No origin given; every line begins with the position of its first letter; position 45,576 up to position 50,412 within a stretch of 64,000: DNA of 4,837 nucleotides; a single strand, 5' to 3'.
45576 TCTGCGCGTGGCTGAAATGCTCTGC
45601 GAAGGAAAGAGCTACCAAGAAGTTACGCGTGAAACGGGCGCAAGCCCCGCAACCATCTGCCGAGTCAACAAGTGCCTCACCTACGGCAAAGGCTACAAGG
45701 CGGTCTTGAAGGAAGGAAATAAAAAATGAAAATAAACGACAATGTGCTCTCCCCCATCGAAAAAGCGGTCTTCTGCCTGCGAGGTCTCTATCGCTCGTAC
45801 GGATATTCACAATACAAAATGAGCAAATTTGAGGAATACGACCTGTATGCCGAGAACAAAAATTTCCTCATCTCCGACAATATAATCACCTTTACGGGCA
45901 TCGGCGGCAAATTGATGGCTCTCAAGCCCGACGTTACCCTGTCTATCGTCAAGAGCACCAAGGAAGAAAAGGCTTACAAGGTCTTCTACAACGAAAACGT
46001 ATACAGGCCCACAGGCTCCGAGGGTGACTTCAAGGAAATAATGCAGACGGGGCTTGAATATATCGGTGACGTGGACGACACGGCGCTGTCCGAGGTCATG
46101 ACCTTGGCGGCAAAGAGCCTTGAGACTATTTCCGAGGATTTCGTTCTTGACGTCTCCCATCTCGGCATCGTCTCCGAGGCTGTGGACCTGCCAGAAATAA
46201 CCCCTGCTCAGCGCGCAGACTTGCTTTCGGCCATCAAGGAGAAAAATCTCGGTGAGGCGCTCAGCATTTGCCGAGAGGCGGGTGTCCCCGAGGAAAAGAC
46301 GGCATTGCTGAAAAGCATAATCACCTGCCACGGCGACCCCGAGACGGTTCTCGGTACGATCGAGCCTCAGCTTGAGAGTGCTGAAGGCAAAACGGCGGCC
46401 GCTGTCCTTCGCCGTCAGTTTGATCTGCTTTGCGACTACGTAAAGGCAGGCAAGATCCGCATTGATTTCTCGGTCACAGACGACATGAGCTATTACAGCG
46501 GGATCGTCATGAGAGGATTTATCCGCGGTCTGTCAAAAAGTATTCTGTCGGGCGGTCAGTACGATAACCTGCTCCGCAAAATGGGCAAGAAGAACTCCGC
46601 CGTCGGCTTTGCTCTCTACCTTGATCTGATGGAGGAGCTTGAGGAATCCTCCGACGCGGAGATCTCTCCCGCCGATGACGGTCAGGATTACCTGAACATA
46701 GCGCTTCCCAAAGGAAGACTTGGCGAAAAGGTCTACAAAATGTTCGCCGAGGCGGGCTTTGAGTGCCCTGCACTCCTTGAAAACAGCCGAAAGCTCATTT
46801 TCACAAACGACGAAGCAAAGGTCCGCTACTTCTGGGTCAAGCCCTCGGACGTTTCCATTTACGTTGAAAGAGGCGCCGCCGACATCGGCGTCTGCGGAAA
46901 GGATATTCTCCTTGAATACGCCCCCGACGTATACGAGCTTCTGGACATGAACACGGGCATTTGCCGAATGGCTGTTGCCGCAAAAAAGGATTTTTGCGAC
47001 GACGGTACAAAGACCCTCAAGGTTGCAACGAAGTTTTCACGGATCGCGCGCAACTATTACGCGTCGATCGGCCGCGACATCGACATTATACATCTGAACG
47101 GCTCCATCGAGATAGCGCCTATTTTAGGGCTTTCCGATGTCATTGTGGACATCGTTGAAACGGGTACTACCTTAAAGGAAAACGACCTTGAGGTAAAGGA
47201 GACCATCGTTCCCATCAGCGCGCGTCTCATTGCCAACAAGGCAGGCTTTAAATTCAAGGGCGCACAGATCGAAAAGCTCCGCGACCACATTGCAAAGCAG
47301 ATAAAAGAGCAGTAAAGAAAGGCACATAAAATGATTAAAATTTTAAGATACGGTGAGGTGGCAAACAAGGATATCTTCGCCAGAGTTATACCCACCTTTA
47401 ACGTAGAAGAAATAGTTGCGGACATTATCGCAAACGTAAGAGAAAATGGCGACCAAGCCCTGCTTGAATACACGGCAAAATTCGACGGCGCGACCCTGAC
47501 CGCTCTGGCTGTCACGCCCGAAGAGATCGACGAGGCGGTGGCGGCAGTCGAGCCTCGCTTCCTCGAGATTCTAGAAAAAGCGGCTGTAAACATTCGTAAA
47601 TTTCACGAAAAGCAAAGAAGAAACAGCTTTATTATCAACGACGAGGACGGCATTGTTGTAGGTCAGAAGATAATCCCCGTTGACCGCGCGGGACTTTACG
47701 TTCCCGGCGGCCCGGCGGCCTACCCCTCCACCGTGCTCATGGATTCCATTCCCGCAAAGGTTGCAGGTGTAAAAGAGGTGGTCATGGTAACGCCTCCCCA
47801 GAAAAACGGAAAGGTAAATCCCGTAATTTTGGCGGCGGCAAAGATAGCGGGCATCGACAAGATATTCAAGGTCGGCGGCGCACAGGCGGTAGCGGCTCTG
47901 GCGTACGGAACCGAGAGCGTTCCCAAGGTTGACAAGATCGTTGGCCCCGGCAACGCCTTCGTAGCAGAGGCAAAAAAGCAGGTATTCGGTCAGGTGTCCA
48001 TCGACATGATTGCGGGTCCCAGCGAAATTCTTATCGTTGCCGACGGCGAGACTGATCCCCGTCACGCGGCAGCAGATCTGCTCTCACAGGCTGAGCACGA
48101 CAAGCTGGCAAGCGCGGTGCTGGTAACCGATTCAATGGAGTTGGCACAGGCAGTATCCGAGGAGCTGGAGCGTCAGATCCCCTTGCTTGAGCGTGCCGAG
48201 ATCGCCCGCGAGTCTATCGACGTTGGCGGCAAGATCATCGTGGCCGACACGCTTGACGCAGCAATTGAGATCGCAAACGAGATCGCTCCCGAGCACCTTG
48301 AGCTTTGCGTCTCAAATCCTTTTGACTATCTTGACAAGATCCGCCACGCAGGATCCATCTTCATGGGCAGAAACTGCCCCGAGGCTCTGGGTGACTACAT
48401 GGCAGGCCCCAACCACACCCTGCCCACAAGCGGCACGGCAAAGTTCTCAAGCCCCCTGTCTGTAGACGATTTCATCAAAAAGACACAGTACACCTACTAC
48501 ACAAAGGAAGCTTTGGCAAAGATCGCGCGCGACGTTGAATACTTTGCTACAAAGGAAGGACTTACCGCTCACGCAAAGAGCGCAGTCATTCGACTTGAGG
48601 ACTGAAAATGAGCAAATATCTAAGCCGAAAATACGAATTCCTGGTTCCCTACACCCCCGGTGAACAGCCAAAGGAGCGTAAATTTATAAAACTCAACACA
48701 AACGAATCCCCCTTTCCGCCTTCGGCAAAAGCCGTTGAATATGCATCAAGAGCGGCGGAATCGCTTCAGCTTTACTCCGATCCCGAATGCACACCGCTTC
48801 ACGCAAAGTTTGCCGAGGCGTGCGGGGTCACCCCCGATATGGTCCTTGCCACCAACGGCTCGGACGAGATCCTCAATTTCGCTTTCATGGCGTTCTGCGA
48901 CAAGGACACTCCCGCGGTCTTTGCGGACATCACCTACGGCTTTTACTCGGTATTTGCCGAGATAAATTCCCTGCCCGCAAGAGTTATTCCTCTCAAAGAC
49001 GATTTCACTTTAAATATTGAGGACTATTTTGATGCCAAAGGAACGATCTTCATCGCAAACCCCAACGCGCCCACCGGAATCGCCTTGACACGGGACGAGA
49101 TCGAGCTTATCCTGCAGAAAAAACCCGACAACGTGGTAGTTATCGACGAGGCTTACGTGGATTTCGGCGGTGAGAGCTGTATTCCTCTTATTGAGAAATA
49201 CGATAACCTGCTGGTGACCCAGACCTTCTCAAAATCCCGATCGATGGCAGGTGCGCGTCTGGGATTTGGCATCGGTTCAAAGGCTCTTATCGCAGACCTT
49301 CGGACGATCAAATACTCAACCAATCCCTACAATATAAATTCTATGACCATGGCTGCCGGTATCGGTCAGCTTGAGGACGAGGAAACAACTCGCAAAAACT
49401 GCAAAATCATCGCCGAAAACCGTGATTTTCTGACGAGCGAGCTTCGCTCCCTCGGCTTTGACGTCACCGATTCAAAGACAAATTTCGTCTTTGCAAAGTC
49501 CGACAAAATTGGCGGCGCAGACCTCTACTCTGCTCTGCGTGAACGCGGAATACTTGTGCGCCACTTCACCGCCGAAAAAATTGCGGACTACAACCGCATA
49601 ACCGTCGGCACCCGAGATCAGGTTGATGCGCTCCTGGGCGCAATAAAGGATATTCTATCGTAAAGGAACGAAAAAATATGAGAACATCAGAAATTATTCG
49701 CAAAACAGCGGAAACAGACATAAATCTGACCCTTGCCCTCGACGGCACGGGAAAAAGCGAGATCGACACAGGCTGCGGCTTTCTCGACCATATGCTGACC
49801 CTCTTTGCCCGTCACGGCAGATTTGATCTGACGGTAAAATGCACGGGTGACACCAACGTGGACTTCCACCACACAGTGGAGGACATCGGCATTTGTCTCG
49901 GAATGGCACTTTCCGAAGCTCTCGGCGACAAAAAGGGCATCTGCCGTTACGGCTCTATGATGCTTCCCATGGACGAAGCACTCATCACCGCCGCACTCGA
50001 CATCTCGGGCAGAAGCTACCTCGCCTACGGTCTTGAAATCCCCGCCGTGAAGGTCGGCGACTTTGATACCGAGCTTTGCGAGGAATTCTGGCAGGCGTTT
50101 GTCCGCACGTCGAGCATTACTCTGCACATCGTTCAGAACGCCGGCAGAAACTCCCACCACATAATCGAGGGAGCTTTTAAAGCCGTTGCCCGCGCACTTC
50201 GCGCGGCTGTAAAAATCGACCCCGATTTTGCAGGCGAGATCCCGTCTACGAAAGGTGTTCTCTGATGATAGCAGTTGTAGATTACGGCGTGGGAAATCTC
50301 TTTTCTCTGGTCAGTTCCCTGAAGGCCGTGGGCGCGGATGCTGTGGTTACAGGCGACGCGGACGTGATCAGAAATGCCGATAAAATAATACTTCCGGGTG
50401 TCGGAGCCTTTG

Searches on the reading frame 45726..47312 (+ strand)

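Call 49: search_protein_families(library=pfam, proteins=[window:45726-47312:+], max_evalue=0.00001)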
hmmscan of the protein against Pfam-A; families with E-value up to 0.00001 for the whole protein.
window:45726-47312:+ (529 aa): 2 families
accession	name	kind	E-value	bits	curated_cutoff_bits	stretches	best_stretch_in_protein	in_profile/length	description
PF01634.23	HisG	-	1.1e-49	168.8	25.5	1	372-523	1-157/158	ATP phosphoribosyltransferase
PF13393.11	tRNA-synt_His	-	1.3e-43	149.9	25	1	17-300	19-306/308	Histidyl-tRNA synthetase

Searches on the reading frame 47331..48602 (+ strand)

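Call 49: search_protein_families(library=pfam, proteins=[window:47331-48602:+], max_evalue=0.00001)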
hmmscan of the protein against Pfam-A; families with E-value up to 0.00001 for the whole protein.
window:47331-48602:+ (424 aa): 1 family
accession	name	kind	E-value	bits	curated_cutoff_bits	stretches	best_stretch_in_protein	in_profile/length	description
PF00815.25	Histidinol_dh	-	4.3e-177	589.7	27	1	24-422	10-411/411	Histidinol dehydrogenase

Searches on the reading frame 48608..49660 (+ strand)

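Call 81: search_protein_families(library=pfam, proteins=[window:48608-49660:+], max_evalue=0.0001)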
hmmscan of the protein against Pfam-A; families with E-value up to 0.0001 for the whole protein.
window:48608-49660:+ (351 aa): 1 family
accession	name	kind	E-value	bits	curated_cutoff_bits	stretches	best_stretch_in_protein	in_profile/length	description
PF00155.27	Aminotran_1_2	-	4.1e-51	174.7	19.7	1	25-346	2-361/361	Aminotransferase class I and II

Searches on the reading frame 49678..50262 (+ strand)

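Call 81: search_protein_families(library=pfam, proteins=[window:49678-50262:+], max_evalue=0.0001)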
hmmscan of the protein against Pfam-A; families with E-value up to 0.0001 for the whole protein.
window:49678-50262:+ (195 aa): 1 family
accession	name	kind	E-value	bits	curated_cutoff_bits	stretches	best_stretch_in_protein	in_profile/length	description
PF00475.24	IGPD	-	6.8e-65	218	27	1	31-174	1-144/144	Imidazoleglycerol-phosphate dehydratase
